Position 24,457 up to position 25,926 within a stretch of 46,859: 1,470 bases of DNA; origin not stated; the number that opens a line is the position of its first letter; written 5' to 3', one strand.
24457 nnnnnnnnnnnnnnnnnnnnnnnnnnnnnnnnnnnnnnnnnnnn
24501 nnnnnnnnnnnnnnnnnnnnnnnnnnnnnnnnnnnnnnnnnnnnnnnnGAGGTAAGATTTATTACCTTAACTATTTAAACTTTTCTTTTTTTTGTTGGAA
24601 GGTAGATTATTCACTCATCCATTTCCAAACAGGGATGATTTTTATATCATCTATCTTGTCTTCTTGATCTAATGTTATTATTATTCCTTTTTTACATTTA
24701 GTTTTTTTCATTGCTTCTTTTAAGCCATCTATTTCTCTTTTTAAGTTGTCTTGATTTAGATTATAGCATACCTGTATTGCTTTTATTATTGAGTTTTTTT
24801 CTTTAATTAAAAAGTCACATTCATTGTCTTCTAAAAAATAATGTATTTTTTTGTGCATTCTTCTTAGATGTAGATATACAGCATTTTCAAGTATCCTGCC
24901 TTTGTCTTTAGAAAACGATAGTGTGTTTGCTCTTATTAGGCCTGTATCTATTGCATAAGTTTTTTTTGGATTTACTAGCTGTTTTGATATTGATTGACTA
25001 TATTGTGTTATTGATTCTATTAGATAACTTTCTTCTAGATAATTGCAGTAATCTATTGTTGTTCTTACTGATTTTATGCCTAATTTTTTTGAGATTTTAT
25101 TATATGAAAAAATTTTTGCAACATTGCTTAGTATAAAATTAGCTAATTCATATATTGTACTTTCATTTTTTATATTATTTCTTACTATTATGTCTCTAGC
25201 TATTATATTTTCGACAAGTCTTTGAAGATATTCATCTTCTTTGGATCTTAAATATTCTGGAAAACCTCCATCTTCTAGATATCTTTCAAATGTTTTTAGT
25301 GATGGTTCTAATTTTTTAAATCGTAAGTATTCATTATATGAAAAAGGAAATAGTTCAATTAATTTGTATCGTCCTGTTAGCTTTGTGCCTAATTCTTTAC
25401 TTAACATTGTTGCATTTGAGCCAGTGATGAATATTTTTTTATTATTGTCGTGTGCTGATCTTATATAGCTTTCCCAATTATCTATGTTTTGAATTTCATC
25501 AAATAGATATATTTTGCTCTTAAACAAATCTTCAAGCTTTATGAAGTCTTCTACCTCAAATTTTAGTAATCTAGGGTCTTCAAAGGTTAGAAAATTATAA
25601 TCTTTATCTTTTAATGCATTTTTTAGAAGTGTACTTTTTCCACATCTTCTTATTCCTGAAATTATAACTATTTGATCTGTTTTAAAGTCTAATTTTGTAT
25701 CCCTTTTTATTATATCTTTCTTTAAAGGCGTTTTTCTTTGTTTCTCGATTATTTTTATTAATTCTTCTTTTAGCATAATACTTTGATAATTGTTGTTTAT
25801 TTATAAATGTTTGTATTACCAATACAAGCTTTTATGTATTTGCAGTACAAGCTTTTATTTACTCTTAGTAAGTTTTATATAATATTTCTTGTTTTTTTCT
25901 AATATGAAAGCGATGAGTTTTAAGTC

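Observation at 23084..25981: Integrase-less 2.87-kb insertion flanked by a perfect 25-bp direct repeat splits a ugd/pyrophosphorylase gene pair and appears to carry its own repair kit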

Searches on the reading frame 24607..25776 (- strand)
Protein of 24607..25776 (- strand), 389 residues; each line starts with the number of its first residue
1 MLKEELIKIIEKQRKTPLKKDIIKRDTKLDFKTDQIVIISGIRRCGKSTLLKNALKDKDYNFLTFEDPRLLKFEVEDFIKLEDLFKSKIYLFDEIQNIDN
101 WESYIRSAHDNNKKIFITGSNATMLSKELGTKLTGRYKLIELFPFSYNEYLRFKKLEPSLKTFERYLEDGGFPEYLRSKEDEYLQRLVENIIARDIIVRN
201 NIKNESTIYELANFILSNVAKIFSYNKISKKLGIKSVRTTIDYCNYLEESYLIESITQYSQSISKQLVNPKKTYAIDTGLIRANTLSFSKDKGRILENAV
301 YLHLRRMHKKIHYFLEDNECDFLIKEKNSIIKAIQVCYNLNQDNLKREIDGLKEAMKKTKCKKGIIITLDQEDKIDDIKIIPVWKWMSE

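Call 7: search_protein_families(library=pfam, proteins=[window:24607-25776:-], max_evalue=0.01)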
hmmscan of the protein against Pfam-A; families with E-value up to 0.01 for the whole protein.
window:24607-25776:- (389 aa): 5 families
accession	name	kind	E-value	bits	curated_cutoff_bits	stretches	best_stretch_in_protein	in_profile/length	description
PF13173.12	AAA_14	-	3e-33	115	27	1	34-151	2-129/129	AAA domain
PF13635.12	DUF4143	-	6.3e-24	85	28.1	1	194-338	2-159/160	Domain of unknown function (DUF4143)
PF01637.24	ATPase_2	-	0.0032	17.7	33.2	0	29-60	15-47/225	ATPase domain predominantly from Archaea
PF03215.21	Rad17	-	0.0038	17.6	23.8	1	28-106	39-123/186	Rad17 P-loop domain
PF13238.12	AAA_18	-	0.0065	17.4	29.4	0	37-112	1-67/128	AAA domain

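Call 13: find_encoding_contigs(protein=window:24610-25776:-, flank=10000, max_places=10)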
Protein window:24610-25776:- (389 aa): 1 contig read that carries it; 1 place shown.
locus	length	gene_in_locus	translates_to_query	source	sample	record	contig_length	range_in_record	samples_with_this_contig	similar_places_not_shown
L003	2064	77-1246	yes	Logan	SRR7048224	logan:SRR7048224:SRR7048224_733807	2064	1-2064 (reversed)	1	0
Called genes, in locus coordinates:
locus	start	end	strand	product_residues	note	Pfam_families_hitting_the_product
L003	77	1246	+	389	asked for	PF13173:AAA_14, PF13635:DUF4143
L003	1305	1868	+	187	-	-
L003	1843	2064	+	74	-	?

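Call 22: find_homologous_proteins(query=window:24610-25776:-, max_evalue=1e-10)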
Query window:24610-25776:- (389 aa): 7961 proteins with E <= 1e-10 among 8000 candidates; the best 120 are listed.
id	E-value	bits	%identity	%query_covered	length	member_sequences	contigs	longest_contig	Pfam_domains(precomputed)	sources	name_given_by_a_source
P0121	1.5e-167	575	68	99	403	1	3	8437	PF13173.13,PF13635.13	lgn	-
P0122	4.6e-159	547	68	100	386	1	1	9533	PF13173.13,PF13635.13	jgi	jgi:uncharacterized protein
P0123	1.1e-158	546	66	100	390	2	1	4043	PF13173.13,PF13635.13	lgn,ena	-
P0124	1.6e-157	542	66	99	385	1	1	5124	PF13173.13,PF13635.13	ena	-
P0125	4.4e-156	538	65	100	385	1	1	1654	PF13173.13,PF13635.13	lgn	-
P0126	7.9e-156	537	64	100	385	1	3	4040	PF13173.13,PF13635.13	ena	-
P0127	1.2e-149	516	61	100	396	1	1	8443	PF13173.13,PF13635.13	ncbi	ncbi:MAG: ATP-binding protein [Nanoarchaeota archaeon]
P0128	4.4e-148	511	63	99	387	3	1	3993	PF13173.13,PF13635.13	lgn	-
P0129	1.4e-147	510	62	100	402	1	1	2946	PF13173.13,PF13635.13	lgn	-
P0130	2.6e-141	489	58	99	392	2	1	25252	PF13173.13,PF13635.13,PF20720.4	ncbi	ncbi:MAG: ATP-binding protein [Nanobdellota archaeon]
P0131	1.1e-137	477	55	99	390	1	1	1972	PF13173.13,PF13635.13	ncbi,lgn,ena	-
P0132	7.8e-137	474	56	100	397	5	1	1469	PF13173.13,PF13635.13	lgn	-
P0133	5.0e-135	468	58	93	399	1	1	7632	PF13173.13,PF13635.13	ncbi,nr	ncbi:MAG: ATP-binding protein [Bacteroidetes bacterium]|nr:ATP-binding protein [Bacteroidota bacteri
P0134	2.6e-134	466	55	99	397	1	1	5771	PF13173.13,PF13635.13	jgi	jgi:predicted AAA+ superfamily ATPase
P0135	5.0e-134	465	54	99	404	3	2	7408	PF13173.13,PF13635.13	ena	-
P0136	5.2e-134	465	56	100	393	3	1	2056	PF13173.13,PF13635.13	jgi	jgi:predicted AAA+ superfamily ATPase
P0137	7.7e-134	464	58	94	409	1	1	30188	PF13173.13,PF13635.13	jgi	-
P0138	9.7e-134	464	57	99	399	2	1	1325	PF13173.13,PF13635.13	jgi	-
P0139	1.6e-133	463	53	99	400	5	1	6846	PF13173.13,PF13635.13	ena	-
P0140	2.4e-133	463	56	99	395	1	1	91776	PF13173.13,PF13635.13,PF01637.25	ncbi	-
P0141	7.7e-133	461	55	100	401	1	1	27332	PF13173.13,PF13635.13,PF01637.25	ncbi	-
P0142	1.6e-132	460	54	98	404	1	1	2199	PF13173.13,PF13635.13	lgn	-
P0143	1.9e-132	460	54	98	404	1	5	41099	PF13173.13,PF13635.13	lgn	-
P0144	2.0e-132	460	55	99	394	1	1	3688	PF13173.13,PF13635.13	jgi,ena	-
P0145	2.7e-132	459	54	98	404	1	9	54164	PF13173.13,PF13635.13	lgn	-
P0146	8.1e-132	458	54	100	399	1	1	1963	PF13173.13,PF13635.13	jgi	jgi:uncharacterized protein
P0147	8.5e-132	458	54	99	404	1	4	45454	PF13173.13,PF13635.13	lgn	-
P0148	9.5e-132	458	54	98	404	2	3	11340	PF13173.13,PF13635.13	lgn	-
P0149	1.0e-131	457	54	100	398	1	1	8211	PF13173.13,PF13635.13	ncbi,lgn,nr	ncbi:MAG: ATP-binding protein [Bacteroidia bacterium]|nr:ATP-binding protein [Bacteroidia bacterium]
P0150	1.1e-131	457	57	100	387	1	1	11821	PF13173.13,PF13635.13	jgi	jgi:uncharacterized protein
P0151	1.5e-131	457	55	99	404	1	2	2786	PF13173.13,PF13635.13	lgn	-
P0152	1.6e-131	457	54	99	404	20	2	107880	PF13173.13,PF13635.13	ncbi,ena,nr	ncbi:MAG: ATP-binding protein [Cyclobacteriaceae bacterium]|nr:ATP-binding protein [Cyclobacteriacea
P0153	3.0e-131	456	55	99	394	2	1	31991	PF13173.13,PF13635.13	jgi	jgi:predicted AAA+ superfamily ATPase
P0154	4.4e-131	455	53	99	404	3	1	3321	PF13173.13,PF13635.13,PF01637.25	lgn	-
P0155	4.7e-131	455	54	99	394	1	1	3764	PF13173.13,PF13635.13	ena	-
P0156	6.1e-131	455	53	97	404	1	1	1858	PF13173.13,PF13635.13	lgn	-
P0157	6.3e-131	455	51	99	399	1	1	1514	PF13173.13,PF13635.13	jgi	jgi:predicted AAA+ superfamily ATPase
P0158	9.2e-131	454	53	99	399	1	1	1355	PF13173.13,PF13635.13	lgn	-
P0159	1.1e-130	454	54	99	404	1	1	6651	PF13173.13,PF13635.13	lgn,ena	-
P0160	1.3e-130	454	54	99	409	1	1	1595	PF13173.13,PF13635.13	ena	-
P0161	1.3e-130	454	53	95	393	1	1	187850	PF13173.13,PF13635.13,PF01637.25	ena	-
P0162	1.4e-130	454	56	99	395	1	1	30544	PF13173.13,PF13635.13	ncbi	-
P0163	4.9e-130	452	54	100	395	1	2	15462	PF13173.13,PF13635.13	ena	-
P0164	5.0e-130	452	55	99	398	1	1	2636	PF13173.13,PF13635.13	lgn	-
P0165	5.5e-130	452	53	98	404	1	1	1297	PF13173.13,PF13635.13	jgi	jgi:predicted AAA+ superfamily ATPase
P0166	5.9e-130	452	54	98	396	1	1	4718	PF13173.13,PF13635.13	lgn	-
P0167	6.7e-130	451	53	98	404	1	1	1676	PF13173.13,PF13635.13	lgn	-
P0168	6.9e-130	451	55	100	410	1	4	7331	PF13173.13,PF13635.13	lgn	-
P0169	8.4e-130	451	53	99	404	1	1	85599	PF13173.13,PF13635.13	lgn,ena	-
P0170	9.2e-130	451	54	100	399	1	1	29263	PF13173.13,PF13635.13,PF01637.25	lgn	-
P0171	1.5e-129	450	53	99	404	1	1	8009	PF13173.13,PF13635.13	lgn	-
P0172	1.6e-129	450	54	98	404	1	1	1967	PF13173.13,PF13635.13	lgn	-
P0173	1.9e-129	450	54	99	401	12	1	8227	PF13173.13,PF13635.13,PF01637.25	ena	-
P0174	2.0e-129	450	56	98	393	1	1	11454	PF13173.13,PF13635.13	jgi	jgi:predicted AAA+ superfamily ATPase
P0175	2.5e-129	450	53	99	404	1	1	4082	PF13173.13,PF13635.13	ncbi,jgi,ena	-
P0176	2.5e-129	450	54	99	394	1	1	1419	PF13173.13,PF13635.13,PF01637.25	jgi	jgi:predicted AAA+ superfamily ATPase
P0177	3.9e-129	449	54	100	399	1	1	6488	PF13173.13,PF13635.13,PF01637.25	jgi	jgi:uncharacterized protein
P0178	4.3e-129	449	53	100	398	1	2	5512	PF13173.13,PF13635.13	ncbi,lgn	-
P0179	4.4e-129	449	54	99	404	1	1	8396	PF13173.13,PF13635.13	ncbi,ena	-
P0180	4.8e-129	449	53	99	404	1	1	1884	PF13173.13,PF13635.13,PF01637.25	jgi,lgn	jgi:hypothetical protein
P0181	5.5e-129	448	53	99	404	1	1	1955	PF13173.13,PF13635.13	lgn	-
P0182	6.1e-129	448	54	98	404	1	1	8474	PF13173.13,PF13635.13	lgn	-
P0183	6.3e-129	448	54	99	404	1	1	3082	PF13173.13,PF13635.13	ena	-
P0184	6.7e-129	448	53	99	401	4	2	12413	PF13173.13,PF13635.13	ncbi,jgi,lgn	-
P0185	7.4e-129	448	51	99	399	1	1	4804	PF13173.13,PF13635.13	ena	-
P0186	7.9e-129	448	53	95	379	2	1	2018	PF13173.13,PF13635.13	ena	-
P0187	8.1e-129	448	55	99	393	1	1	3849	PF13173.13,PF13635.13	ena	-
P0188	8.4e-129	448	52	98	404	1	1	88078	PF13173.13,PF13635.13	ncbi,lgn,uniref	ncbi:ATP-binding protein [Algoriphagus sp.]|uniref:ATP-binding protein n=1 Tax=Algoriphagus sp. TaxI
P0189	9.5e-129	448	53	98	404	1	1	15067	PF13173.13,PF13635.13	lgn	-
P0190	1.2e-128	447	53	97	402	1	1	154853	PF13173.13,PF13635.13,PF01637.25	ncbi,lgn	-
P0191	1.2e-128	447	53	98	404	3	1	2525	PF13173.13,PF13635.13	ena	-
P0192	1.2e-128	447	53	98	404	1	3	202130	PF13173.13,PF13635.13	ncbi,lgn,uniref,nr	ncbi:hypothetical protein SAMN03080617_01498 [Algoriphagus alkaliphilus]|uniref:AAA+ ATPase domain-c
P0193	1.2e-128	447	55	99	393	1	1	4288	PF13173.13,PF13635.13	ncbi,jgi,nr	ncbi:MAG TPA: ATP-binding protein [Tangfeifania sp.]|nr:ATP-binding protein [Tangfeifania sp.]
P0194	1.3e-128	447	55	94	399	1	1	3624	PF13173.13,PF13635.13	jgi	jgi:uncharacterized protein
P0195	1.4e-128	447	55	98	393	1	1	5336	PF13173.13,PF13635.13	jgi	-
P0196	1.7e-128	447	53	100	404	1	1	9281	PF13173.13,PF13635.13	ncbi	-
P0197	1.7e-128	447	53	99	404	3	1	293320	PF13173.13,PF13635.13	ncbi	-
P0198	1.8e-128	447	54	100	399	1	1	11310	PF13173.13,PF13635.13,PF01637.25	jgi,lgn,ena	-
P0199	2.0e-128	447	55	100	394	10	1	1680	PF13173.13,PF13635.13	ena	-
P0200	2.2e-128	447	55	98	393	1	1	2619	PF13173.13,PF13635.13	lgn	-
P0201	2.4e-128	446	55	98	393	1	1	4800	PF13173.13,PF13635.13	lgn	-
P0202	2.5e-128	446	54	99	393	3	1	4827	PF13173.13,PF13635.13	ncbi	-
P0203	2.5e-128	446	55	99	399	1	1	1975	PF13173.13,PF13635.13,PF01637.25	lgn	-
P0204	2.6e-128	446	56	99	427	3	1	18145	PF13173.13,PF13635.13,PF01637.25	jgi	-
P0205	2.8e-128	446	54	99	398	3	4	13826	PF13173.13,PF13635.13,PF01637.25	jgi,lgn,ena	-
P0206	3.5e-128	446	52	98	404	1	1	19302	PF13173.13,PF13635.13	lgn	-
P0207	3.6e-128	446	53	99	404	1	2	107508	PF13173.13,PF13635.13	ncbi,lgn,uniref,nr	ncbi:ATP-binding protein [Algoriphagus antarcticus]|uniref:AAA+ ATPase domain-containing protein n=1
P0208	3.6e-128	446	55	95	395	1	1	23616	PF13173.13,PF13635.13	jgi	-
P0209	4.3e-128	446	54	99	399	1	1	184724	PF13173.13,PF13635.13,PF01637.25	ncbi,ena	-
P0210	4.8e-128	445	52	98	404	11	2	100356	PF13173.13,PF13635.13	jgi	jgi:predicted AAA+ superfamily ATPase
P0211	4.9e-128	445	55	98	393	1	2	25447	PF13173.13,PF13635.13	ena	-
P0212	6.0e-128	445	52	99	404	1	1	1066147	PF13173.13,PF13635.13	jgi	jgi:predicted AAA+ superfamily ATPase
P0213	6.6e-128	445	53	100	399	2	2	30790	PF13173.13,PF13635.13,PF01637.25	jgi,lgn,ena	-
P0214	6.9e-128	445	55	98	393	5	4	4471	PF13173.13,PF13635.13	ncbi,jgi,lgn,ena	jgi:uncharacterized protein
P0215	8.0e-128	445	53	99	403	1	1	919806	PF13173.13,PF13635.13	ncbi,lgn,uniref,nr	ncbi:hypothetical protein SAMN04489724_1629 [Algoriphagus locisalis]|uniref:AAA+ ATPase domain-conta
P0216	9.4e-128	444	53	100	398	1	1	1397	PF13173.13,PF13635.13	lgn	-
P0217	1.0e-127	444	55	98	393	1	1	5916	PF13173.13,PF13635.13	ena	-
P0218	1.1e-127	444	55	98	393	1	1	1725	PF13173.13,PF13635.13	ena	-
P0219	1.2e-127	444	55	99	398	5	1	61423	PF13173.13,PF13635.13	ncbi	-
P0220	1.2e-127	444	55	98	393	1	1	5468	PF13173.13,PF13635.13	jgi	-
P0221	1.2e-127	444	51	99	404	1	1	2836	PF13173.13,PF13635.13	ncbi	-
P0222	1.3e-127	444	52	98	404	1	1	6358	PF13173.13,PF13635.13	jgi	jgi:uncharacterized protein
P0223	1.3e-127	444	52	98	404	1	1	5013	PF13173.13,PF13635.13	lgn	-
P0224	1.3e-127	444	53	99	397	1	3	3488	PF13173.13,PF13635.13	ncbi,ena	-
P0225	1.4e-127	444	55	99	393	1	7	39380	PF13173.13,PF13635.13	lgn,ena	-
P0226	1.5e-127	444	54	99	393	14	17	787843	PF13173.13,PF13635.13,PF13401.13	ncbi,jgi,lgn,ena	-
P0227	1.6e-127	444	54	99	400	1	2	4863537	PF13173.13,PF13635.13,PF01637.25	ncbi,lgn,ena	-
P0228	1.6e-127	444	53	99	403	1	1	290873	PF13173.13,PF13635.13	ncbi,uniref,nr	ncbi:putative AAA+ superfamily ATPase [Algoriphagus sp. 4150]|uniref:ATP-binding protein n=1 Tax=Alg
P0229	1.7e-127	444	54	100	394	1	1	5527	PF13173.13,PF13635.13,PF01637.25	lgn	-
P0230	1.9e-127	443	53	99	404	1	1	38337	PF13173.13,PF13635.13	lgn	-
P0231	2.0e-127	443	52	98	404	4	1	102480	PF13173.13,PF13635.13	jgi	-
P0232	2.1e-127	443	56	95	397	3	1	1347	PF13173.13,PF13635.13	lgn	-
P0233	2.4e-127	443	53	99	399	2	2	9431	PF13173.13,PF13635.13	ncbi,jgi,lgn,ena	-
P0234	2.5e-127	443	53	99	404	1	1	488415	PF13173.13,PF13635.13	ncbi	ncbi:ATP-binding protein [Algoriphagus namhaensis]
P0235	2.6e-127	443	53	99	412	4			PF13173.13,PF13635.13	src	-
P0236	2.7e-127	443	55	99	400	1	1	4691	PF13173.13,PF13635.13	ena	-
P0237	2.9e-127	443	54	100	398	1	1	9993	PF13173.13,PF13635.13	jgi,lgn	jgi:uncharacterized protein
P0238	3.0e-127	443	55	100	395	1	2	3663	PF13173.13,PF13635.13,PF01637.25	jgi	jgi:predicted AAA+ superfamily ATPase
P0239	3.2e-127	443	53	99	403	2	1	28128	PF13173.13,PF13635.13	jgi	jgi:hypothetical protein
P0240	3.3e-127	443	56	99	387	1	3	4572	PF13173.13,PF13635.13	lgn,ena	-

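Call 24: find_encoding_contigs(protein=P0121, flank=6000, max_places=4)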
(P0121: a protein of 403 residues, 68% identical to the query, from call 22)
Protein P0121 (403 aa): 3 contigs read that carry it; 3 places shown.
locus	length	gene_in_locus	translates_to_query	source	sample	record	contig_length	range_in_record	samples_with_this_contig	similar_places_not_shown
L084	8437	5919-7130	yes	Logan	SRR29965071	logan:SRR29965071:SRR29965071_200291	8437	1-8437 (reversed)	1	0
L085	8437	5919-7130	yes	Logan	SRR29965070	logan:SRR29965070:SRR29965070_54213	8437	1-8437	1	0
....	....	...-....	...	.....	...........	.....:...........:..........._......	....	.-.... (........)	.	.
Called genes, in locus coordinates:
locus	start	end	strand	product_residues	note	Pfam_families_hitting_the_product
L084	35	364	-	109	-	-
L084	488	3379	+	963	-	-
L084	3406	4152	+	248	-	-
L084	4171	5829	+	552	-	-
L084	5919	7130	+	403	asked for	PF13173:AAA_14, PF13635:DUF4143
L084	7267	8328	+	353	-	PF28492:Beta_helix_4 (weak)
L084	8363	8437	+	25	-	?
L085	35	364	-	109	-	-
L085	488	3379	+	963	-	-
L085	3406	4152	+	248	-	-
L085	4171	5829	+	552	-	-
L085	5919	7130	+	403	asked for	PF13173:AAA_14, PF13635:DUF4143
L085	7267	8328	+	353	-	PF28492:Beta_helix_4 (weak)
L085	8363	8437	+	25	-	?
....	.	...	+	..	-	?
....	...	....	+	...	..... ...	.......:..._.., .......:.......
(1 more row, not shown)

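Call 25: find_encoding_contigs(protein=P0122, flank=6000, max_places=4)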
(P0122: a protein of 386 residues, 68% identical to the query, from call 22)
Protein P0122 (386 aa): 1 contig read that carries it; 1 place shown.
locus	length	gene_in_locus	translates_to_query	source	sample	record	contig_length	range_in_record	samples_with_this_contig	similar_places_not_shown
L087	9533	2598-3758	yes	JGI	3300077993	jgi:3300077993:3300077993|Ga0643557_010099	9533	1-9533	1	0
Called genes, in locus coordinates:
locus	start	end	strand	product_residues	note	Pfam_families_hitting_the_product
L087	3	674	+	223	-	?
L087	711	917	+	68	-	-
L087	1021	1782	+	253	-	PF02481:DNA_processg_A, PF18306:LDcluster4 (weak)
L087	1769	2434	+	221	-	-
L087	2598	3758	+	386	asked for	PF13173:AAA_14, PF13635:DUF4143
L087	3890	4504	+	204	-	-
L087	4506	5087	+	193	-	-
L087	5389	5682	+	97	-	-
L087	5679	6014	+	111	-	-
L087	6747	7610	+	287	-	PF01978:TrmB (faint)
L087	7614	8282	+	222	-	PF19502:DUF6036 (weak)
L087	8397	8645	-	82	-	PF05016:ParE_toxin (weak)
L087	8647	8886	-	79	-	PF24434:DUF7557 (faint)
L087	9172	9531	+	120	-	?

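Call 28: search_protein_families(library=padloc, proteins=[window:24607-25776:-], max_evalue=0.1)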
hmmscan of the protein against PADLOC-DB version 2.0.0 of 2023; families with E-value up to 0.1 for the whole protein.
window:24607-25776:- (389 aa): 8 families
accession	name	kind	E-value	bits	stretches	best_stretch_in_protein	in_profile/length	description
PDLC04787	PDC-S01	-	5.3e-109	362.8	1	19-388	7-407/412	-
PDLC04789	PDC-S01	-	8.2e-45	151.4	1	24-342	7-344/375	-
PDLC04790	PDC-S01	-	2.8e-39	133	1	31-371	24-400/422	-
PDLC04791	PDC-S01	-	2.6e-32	110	1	28-369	13-377/395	-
PDLC04786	PDC-S01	-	9e-17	58.9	2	160-385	184-428/439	-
PDLC04788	PDC-S01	-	5.9e-08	30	1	37-284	22-310/448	-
PDLC04140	mad8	-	0.0002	19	1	24-189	17-148/314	mads_8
PDLC02911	VakA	-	0.011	14.4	1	37-66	5-34/163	-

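Call 29: search_protein_families(library=ncbifam, proteins=[window:24607-25776:-], max_evalue=0.1)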
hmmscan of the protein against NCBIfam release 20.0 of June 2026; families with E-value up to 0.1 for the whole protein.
window:24607-25776:- (389 aa): 2 families
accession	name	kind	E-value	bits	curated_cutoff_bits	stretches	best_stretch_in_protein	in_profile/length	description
NF007601.2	PRK10247.1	equivalog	0.017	14.6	292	1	21-78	14-73/204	iron efflux ABC transporter ATP-binding subunit FetA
TIGR00184.1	purA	equivalog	0.066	12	395.55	0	80-131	178-230/425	adenylosuccinate synthase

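Call 40: find_related_loci(query=window:24610-25776:-, collection=viral_contigs, flank=6000)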
Query window:24610-25776:- (389 aa) in viral_contigs; peptide patterns used: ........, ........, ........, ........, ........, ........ (x = any residue, [..] = any of these).
4 stretches matched a pattern, but none encodes a relative of the query by tblastn (E <= 1e-3).

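Call 48: search_protein_families(library=phrogs, proteins=[window:24607-25776:-], max_evalue=0.01)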
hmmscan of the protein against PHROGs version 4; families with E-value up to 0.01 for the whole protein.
window:24607-25776:- (389 aa): 0 families

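Call 69: find_encoding_contigs(protein=P0127, flank=5000, max_places=3)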
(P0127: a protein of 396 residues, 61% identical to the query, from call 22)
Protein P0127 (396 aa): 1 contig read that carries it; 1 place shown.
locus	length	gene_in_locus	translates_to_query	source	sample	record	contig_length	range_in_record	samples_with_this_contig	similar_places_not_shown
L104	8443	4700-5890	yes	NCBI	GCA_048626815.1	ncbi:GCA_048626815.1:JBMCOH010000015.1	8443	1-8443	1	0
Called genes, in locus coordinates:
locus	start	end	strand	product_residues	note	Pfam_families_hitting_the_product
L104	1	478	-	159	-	?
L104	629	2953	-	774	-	PF00404:Dockerin_1 (faint), PF16403:Bact_surface_Ig-like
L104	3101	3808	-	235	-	PF01269:Fibrillarin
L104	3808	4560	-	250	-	PF01798:Nop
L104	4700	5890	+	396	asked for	PF13173:AAA_14, PF13635:DUF4143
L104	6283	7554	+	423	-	PF00009:GTP_EFTU, PF03144:GTP_EFTU_D2, PF03143:GTP_EFTU_D3, PF22594:GTP-eEF1A_C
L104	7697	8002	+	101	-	PF00338:Ribosomal_S10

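Call 70: find_encoding_contigs(protein=P0130, flank=5000, max_places=3)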
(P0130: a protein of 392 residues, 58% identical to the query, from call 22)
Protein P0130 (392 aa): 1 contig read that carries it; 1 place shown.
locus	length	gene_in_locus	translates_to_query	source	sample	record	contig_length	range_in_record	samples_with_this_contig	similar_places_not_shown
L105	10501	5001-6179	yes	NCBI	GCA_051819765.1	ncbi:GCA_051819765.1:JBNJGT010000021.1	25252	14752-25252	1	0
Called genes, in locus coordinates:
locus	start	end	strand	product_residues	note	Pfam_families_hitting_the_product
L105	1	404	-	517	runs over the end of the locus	-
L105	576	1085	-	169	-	PF22769:DCD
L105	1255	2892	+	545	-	-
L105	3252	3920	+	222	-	-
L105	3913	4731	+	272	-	-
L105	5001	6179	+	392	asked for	PF20720:nSTAND3 (faint), PF13173:AAA_14, PF13635:DUF4143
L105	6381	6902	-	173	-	-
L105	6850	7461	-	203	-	PF01909:NTP_transf_2, PF18765:Polbeta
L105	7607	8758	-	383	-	PF13784:Fic_N, PF02661:Fic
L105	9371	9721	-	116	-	-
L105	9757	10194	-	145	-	PF01909:NTP_transf_2, PF18765:Polbeta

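Call 71: find_encoding_contigs(protein=P0124, flank=5000, max_places=3)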
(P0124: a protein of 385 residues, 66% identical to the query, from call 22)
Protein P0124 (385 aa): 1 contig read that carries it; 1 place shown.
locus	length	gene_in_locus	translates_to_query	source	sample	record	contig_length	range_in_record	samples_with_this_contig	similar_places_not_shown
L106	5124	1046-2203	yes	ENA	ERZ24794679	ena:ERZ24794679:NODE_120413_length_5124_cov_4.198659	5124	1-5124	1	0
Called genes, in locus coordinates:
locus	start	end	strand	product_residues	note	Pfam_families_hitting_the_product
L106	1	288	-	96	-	?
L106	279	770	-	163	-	-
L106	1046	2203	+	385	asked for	PF13173:AAA_14, PF13635:DUF4143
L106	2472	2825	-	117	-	-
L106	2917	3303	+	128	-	-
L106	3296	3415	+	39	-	-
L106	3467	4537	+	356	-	PF13228:DUF4037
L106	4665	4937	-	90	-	PF13280:WYL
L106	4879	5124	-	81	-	?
